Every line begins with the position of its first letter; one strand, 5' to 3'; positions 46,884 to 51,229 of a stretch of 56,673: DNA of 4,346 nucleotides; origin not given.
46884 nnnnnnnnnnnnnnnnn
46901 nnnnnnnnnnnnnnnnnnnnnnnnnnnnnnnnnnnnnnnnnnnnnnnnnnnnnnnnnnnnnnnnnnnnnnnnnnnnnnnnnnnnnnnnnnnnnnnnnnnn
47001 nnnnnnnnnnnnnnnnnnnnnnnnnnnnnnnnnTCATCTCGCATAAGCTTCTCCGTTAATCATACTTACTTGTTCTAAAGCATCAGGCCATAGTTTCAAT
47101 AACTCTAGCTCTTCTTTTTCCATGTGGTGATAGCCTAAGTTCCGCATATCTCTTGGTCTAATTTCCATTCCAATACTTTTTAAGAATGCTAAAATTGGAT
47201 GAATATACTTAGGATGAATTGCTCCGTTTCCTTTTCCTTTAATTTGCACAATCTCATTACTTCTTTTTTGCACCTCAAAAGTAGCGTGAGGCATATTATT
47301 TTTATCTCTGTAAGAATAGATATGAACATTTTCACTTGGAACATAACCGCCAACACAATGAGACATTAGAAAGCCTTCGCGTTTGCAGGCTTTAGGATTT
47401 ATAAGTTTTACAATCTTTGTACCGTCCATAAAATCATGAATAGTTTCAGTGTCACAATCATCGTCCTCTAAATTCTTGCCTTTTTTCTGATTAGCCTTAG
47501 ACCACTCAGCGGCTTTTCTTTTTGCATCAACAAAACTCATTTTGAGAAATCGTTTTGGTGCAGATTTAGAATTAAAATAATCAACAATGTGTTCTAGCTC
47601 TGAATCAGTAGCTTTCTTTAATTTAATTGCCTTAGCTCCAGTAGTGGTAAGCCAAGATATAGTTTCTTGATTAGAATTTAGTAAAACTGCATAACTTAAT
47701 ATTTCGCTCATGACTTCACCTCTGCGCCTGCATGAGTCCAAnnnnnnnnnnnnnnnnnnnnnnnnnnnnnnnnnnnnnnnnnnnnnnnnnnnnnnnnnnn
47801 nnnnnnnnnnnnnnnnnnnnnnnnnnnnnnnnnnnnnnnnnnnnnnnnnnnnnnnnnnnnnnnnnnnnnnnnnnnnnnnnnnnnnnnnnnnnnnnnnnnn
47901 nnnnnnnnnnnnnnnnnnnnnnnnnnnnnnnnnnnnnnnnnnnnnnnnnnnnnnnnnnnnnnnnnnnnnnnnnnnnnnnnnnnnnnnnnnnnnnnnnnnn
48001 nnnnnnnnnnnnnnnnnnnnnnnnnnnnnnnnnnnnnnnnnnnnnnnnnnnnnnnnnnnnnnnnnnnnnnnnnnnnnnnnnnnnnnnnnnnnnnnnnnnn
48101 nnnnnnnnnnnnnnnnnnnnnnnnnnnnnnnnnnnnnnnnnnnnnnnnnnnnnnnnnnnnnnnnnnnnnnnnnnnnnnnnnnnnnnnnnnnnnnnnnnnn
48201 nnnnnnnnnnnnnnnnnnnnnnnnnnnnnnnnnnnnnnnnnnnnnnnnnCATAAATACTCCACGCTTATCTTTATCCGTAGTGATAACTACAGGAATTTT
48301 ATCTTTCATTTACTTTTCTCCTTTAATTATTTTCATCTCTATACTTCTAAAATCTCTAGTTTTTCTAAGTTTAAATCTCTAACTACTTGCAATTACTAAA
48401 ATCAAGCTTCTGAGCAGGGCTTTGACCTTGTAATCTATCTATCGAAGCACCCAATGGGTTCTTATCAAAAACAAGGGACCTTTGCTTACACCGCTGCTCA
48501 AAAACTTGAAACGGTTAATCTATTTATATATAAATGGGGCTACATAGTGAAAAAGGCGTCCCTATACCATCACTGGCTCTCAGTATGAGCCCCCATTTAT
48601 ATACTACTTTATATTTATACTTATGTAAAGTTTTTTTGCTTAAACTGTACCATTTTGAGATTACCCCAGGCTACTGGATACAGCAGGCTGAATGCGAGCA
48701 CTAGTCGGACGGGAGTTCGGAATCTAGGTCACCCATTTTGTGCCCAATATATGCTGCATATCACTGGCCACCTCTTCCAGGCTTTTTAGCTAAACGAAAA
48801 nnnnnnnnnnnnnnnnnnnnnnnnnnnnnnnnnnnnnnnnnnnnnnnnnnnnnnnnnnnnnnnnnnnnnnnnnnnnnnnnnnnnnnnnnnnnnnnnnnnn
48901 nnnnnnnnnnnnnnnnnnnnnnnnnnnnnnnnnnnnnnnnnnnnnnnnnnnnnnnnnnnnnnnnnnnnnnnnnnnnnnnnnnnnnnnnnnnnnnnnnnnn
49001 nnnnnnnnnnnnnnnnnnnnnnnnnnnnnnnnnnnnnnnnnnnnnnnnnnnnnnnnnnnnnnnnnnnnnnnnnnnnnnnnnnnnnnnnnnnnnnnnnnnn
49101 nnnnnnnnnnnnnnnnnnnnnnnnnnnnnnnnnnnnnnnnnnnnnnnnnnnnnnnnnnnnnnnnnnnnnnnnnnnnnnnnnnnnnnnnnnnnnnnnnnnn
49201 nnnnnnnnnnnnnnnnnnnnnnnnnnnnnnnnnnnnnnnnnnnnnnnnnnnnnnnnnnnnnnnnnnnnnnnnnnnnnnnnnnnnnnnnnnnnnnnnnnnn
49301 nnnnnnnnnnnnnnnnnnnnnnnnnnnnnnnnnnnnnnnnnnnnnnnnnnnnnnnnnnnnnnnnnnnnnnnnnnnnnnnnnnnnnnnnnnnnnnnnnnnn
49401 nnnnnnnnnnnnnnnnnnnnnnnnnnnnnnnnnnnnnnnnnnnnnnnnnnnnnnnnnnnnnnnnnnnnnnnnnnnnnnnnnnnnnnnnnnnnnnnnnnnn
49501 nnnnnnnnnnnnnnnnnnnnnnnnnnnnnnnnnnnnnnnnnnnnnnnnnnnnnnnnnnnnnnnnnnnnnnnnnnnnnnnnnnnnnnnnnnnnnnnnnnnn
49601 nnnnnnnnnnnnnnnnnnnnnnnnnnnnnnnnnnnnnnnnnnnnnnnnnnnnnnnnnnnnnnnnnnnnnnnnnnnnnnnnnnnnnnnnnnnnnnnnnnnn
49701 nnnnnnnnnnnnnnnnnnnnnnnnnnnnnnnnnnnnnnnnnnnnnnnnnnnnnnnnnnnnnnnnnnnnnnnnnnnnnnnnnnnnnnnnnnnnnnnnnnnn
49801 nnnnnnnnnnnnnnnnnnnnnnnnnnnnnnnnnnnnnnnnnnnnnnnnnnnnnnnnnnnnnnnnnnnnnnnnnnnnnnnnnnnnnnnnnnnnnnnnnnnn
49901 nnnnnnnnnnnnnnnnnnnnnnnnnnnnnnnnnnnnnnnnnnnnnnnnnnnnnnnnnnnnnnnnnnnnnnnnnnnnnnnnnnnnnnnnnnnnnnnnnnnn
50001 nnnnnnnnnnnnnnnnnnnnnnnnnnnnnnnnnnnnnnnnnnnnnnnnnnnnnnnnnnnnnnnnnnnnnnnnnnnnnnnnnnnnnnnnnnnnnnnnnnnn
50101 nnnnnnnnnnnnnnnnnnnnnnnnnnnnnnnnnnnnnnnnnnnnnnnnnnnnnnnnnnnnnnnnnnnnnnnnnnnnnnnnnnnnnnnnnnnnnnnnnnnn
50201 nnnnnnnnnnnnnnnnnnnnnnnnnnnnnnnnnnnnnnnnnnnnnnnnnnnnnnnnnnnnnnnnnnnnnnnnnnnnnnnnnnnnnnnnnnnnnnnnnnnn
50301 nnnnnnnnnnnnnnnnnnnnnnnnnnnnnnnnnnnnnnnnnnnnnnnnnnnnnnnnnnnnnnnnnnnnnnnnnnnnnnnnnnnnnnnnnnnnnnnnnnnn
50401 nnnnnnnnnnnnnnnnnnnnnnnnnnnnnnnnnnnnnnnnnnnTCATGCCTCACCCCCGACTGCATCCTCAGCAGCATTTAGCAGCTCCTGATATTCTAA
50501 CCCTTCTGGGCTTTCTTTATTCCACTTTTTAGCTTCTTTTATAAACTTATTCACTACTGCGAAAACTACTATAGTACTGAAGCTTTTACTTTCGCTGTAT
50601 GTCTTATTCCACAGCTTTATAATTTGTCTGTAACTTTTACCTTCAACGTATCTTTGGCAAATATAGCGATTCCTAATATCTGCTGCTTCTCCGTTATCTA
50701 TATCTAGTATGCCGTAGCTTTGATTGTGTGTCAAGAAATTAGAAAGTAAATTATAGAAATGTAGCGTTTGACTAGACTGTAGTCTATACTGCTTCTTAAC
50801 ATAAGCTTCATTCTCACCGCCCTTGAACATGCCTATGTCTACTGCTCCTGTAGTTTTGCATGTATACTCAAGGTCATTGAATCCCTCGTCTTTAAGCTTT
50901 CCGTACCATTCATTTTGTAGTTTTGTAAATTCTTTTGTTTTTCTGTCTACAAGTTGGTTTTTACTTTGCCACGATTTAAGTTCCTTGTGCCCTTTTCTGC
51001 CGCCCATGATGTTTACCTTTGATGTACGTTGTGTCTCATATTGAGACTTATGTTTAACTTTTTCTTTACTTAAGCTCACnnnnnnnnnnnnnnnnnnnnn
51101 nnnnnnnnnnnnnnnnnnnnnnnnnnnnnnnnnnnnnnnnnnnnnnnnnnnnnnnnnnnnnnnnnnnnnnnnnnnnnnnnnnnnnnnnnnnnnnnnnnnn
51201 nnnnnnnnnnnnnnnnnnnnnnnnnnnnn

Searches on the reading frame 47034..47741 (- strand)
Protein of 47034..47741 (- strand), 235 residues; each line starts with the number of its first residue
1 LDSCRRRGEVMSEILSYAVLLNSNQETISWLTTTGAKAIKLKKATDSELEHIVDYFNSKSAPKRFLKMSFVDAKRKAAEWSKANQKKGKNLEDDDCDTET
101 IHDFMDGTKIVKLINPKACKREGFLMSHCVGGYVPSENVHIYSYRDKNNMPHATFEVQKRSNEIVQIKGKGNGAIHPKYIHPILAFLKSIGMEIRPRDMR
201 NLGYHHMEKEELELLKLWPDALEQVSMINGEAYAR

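Call 10: search_protein_families(library=pfam, proteins=[window:47034-47741:-])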
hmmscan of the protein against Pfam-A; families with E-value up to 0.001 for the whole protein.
window:47034-47741:- (235 aa): 1 family
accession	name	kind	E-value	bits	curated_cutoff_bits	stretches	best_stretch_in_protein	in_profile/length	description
PF14284.11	PcfJ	-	1.4e-08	35.1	25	1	82-179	45-142/147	PcfJ-like protein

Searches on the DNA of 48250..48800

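Call 73: search_rna_families(source=window, start=48250, end=48800, threshold=evalue, max_evalue=10, show_alignments=2)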
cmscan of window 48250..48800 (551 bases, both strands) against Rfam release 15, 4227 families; matches with E-value up to 10: 3.
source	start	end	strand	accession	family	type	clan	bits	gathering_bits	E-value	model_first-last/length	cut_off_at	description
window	48606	48649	-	RF02418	Spd-sr07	Gene; sRNA;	-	17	55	6.3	1-63/63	no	Streptococcus sRNA Spd-sr07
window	48622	48735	-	RF02103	DLEU1_1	Gene; lncRNA;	-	13.6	30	3.9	1-190/190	no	Deleted in lymphocytic leukemia 1 conserved region 1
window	48273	48288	-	RF03010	mcrA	Gene; sRNA;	-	11.6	57.6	2.5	1-51/51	no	mcrA RNA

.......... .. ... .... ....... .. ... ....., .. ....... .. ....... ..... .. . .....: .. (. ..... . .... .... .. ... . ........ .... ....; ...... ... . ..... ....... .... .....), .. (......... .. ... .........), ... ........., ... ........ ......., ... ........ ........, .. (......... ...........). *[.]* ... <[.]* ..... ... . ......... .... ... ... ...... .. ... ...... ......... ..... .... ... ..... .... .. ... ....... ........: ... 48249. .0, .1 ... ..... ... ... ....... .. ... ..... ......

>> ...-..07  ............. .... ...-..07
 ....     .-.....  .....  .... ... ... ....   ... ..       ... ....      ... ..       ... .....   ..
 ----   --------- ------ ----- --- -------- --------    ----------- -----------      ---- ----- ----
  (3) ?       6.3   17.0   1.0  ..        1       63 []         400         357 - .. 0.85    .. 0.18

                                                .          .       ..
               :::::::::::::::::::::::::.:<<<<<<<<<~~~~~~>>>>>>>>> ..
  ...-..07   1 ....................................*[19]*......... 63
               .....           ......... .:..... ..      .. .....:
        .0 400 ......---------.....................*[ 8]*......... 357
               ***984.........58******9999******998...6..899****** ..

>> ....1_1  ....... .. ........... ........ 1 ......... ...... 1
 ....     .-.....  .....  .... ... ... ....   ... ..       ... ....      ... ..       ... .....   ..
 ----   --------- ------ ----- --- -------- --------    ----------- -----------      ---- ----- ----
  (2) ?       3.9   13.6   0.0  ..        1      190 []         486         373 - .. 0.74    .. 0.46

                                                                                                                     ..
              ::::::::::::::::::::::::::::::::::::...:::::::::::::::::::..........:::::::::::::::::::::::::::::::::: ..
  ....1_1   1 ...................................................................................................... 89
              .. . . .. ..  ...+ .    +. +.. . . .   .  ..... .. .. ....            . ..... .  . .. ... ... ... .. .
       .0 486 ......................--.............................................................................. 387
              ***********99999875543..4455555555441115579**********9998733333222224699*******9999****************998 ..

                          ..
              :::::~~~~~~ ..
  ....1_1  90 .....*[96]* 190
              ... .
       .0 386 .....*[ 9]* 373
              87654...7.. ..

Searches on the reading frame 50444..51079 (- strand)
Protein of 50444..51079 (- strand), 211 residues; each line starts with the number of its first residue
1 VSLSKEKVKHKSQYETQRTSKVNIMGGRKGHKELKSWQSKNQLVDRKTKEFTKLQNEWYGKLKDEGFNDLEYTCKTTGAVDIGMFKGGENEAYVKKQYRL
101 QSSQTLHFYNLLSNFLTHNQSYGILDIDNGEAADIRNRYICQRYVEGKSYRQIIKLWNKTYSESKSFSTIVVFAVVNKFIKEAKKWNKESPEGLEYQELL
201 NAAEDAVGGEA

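Call 9: search_protein_families(library=phrogs, proteins=[window:50444-51079:-])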
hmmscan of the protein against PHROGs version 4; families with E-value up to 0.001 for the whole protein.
window:50444-51079:- (211 aa): 0 families

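Call 10: search_protein_families(library=pfam, proteins=[window:50444-51079:-])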
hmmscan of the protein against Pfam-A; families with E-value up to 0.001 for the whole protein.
window:50444-51079:- (211 aa): 0 families

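Call 12: find_related_loci(query=window:50444-51079:-, collection=viral_contigs, flank=6000)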
Query window:50444-51079:- (211 aa) in viral_contigs; peptide patterns used: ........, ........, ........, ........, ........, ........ (x = any residue, [..] = any of these).
7 stretches matched a pattern, but none encodes a relative of the query by tblastn (E <= 1e-3).

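Call 18: find_homologous_proteins(query=window:50444-51079:-)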
Query window:50444-51079:- (211 aa): 2 proteins with E <= 0.001 among 68 candidates.
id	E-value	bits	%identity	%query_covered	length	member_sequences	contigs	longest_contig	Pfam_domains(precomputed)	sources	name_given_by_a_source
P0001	3.0e-108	378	91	89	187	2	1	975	-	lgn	-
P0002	1.4e-29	121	46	79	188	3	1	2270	-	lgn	-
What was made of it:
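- Checked: The flanking minus-strand gene starts at the internal ATG and is 187 aa (call 18).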

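Call 19: find_encoding_contigs(protein=P0001, flank=10000)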
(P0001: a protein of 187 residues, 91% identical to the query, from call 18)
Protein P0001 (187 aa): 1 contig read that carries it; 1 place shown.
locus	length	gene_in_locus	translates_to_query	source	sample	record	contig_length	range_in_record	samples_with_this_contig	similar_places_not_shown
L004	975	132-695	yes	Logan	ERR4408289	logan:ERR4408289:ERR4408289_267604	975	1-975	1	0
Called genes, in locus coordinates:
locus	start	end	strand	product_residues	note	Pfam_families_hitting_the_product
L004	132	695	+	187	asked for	-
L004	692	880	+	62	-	-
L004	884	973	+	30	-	?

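Call 20: find_encoding_contigs(protein=P0002, flank=10000)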
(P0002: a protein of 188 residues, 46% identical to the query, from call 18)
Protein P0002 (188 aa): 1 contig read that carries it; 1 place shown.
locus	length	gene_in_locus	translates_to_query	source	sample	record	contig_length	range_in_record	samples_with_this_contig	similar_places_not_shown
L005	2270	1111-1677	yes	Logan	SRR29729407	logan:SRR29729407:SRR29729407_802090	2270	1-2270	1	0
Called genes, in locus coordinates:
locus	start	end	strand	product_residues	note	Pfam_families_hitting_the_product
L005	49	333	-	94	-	-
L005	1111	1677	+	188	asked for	-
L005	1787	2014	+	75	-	-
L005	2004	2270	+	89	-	?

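Call 38: find_encoding_contigs(protein=window:50444-51079:-, flank=3000, max_places=10)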
Protein window:50444-51079:- (211 aa): no gene with exactly this product is on record in the collection.

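Call 67: search_protein_families(library=pfam, proteins=[window:50444-51007:-, P0002], max_evalue=10)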
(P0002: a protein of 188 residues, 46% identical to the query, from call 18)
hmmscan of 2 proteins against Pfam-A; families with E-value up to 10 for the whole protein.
window:50444-51007:- (187 aa): 3 families
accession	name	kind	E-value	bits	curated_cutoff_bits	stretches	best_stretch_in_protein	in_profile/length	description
PF09095.17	AmyA-gluTrfs_C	-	0.0046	17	22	1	13-90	92-172/284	Alpha-amylase/4-alpha-glucanotransferase, C-terminal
PF00139.26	Lectin_legB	-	0.046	13.7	26.3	1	125-154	46-75/250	Legume lectin domain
PF24905.1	TTC3_9th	-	0.18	12.1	27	1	153-180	22-49/60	TTC3, helical domain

P0002 (188 aa): 0 families

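Call 75: predict_structure(alignment_id=A5)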
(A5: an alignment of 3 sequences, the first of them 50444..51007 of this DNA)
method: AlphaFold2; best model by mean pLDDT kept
length: 187 residues; sequences in the alignment: 3
mean_pLDDT: 38.9   pTM: 0.23
mean pLDDT of the five models: 38.9, 38.8, 37.9, 37.3, 36.4
residues with pLDDT >= 90: 0; 70-90: 0; 50-70: 19; < 50: 168
segments of 3 or more residues with pLDDT < 50: 1-28, 37-39, 41-126, 136-156, 158-160, 169-187
pLDDT, mean of each block of 10 residues (from residue 1): 44 37 43 48 34 25 30 31 35 31 34 46 49 46 32 46 47 44 35
secondary structure, 60 per line:
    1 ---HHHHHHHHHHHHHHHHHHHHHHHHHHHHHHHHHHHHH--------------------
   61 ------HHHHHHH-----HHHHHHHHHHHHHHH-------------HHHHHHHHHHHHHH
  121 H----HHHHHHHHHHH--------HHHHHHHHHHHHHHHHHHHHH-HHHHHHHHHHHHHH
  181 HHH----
elements in order: H4-40 H67-73 H79-93 H107-121 H126-136 H145-165 H167-183
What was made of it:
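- The structure model of the 187-aa protein failed, with pLDDT 39 (call 75).
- Tried and rejected: AlphaFold model of the 187-aa neighbour: unusable, pLDDT 39 (call 75).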

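Call 86: search_solved_structures(query=A5, max_evalue=10, show_alignments=2)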
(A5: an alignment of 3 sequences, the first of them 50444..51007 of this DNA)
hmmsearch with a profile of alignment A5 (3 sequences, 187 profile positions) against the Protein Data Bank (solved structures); distinct sequences matched with E-value up to 10: 8.
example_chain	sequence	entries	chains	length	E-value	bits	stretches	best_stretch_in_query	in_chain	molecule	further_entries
4xyx_A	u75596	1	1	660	0.23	14.7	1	22-80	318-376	Sialidase B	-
4xe9_A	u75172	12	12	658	0.23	14.7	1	22-80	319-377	Sialidase B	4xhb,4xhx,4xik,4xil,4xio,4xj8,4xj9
4xog_A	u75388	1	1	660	0.23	14.7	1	22-80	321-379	Sialidase B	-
2jkb_A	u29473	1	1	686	0.25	14.6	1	22-80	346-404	SIALIDASE B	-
2vw0_A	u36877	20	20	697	0.26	14.5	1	22-80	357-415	SIALIDASE B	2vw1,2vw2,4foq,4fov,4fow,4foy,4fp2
4xma_A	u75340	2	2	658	0.32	14.2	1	22-80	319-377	Sialidase B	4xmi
9ctp_D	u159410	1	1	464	0.38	14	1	142-178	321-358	Gamma-aminobutyric acid receptor subunit alpha-3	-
8g4x_C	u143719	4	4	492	0.42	13.8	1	142-178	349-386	Gamma-aminobutyric acid receptor subunit alpha-3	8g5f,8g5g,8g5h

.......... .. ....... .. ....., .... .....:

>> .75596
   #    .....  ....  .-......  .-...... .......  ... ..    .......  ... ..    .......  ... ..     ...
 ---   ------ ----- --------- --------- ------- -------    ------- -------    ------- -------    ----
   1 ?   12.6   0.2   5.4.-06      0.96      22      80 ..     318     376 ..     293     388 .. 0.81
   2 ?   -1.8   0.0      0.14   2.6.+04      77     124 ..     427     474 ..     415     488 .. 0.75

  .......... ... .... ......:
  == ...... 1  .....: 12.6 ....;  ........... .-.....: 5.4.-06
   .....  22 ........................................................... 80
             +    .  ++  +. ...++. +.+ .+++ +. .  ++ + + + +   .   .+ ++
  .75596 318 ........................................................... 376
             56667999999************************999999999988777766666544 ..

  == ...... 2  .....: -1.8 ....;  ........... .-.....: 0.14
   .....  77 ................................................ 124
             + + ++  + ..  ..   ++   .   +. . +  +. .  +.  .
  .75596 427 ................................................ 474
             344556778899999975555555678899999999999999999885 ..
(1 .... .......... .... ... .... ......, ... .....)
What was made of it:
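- Tried and rejected: The same protein against Pfam and PDB sequences: nothing (calls 67, 86).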

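Call 90: find_homologous_proteins(query=A8, max_evalue=0.01)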
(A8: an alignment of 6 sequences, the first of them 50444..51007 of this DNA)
Query A8 (6 sequences) (187 aa, profile of the alignment): 38 proteins with E <= 0.01 among 5747 candidates.
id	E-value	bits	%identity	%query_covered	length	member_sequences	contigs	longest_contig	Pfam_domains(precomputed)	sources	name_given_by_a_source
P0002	2.6e-96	339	46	89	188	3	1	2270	-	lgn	-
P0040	6.9e-95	334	44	93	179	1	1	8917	-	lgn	-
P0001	5.2e-82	292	91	100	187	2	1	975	-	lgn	-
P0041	7.3e-71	256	43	90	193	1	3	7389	-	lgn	-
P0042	6.3e-57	210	49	57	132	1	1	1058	-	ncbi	-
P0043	6.5e-40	155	44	88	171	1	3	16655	-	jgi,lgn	jgi:hypothetical protein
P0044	1.8e-39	154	44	88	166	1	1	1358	-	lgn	-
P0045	1.6e-38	150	42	89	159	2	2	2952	-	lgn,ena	-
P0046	7.9e-10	57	28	68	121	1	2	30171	-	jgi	jgi:FixJ family two-component response regulator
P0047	1.0e-7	50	26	73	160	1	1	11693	-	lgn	-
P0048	1.3e-7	50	29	84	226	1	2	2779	-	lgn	-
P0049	1.3e-7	50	32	74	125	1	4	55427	-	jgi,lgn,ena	-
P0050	4.1e-7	48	67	11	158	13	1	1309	-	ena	-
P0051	4.3e-7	48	52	16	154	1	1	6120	-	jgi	jgi:hypothetical protein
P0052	7.4e-7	47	52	16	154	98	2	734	-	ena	-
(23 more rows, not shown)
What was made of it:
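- Its family reaches a protein that its source names a FixJ-family regulator (call 90).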

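Call 91: find_encoding_contigs(protein=P0041, flank=5000)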
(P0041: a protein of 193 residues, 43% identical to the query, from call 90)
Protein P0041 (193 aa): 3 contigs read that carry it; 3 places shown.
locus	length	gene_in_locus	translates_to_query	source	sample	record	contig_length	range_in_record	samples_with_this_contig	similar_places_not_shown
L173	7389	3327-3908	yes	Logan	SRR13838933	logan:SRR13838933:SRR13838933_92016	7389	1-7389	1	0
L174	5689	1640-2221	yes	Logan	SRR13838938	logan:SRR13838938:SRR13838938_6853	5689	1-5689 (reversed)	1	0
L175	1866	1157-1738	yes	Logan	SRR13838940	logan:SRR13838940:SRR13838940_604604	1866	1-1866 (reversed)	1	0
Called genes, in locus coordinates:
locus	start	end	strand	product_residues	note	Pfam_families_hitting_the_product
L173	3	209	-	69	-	?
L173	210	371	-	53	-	-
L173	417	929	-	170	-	-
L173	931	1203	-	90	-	PF13560:HTH_31 (weak), PF01381:HTH_3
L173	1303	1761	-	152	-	PF01464:SLT (weak)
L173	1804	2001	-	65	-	-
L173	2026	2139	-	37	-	-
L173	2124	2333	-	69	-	-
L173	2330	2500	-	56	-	-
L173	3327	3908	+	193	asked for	-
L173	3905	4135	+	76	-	-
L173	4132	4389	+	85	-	-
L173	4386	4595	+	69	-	-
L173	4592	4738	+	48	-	-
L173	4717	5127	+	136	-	-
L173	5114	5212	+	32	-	-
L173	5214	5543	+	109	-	-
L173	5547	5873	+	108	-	-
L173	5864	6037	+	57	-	-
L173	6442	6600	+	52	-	-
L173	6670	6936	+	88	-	-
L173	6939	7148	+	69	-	-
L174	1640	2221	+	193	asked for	-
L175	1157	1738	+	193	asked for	-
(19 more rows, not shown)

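Call 92: find_encoding_contigs(protein=P0043, flank=5000)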
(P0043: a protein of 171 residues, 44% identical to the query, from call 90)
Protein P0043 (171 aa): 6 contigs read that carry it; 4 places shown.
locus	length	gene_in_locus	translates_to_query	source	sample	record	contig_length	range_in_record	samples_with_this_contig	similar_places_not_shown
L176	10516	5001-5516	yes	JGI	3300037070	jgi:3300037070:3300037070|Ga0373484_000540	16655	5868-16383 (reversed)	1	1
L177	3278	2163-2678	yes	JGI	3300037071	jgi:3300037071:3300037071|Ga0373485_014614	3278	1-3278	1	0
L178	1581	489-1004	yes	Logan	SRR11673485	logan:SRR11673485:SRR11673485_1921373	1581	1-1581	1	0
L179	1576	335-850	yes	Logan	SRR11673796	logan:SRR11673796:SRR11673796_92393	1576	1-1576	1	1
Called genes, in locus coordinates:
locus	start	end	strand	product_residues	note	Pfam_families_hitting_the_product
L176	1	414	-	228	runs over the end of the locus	?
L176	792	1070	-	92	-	-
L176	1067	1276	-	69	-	-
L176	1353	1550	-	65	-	-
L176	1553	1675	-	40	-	-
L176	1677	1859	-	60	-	-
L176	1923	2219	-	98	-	PF01381:HTH_3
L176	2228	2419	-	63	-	-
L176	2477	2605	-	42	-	-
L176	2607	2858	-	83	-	-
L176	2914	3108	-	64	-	-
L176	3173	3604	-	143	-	-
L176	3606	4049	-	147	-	PF00062:Lys (weak), PF01464:SLT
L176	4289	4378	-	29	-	-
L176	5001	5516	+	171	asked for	-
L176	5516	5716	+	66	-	-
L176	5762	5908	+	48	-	-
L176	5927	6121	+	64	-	-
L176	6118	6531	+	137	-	-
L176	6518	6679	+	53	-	-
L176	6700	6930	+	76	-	-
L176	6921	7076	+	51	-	-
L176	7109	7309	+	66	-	-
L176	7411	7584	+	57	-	-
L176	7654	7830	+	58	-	-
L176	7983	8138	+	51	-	-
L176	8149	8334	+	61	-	-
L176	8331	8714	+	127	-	-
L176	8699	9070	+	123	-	-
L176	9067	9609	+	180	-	-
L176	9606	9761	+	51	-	-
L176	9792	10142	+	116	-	-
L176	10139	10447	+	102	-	-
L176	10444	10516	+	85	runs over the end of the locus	-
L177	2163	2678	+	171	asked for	-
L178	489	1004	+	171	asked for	-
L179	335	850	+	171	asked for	-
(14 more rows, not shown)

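Call 93: find_encoding_contigs(protein=P0045, flank=3000)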
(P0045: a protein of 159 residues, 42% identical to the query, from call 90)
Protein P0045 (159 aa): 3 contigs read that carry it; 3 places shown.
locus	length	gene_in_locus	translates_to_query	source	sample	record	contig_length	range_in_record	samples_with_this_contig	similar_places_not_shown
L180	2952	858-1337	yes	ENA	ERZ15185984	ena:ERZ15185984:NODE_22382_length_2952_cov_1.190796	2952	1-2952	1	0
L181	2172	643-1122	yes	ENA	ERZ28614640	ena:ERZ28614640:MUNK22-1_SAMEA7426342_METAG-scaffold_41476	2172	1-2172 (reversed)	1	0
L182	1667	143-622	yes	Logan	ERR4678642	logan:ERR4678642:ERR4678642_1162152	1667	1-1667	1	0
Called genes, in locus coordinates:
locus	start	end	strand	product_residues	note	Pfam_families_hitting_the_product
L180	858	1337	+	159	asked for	-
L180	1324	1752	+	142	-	-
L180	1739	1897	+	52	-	-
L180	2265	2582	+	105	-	-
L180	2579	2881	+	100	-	-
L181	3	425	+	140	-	?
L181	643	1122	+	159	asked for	-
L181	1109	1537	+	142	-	-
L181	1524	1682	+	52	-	-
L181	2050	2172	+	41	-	?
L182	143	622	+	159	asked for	-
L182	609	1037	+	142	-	-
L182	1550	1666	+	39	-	?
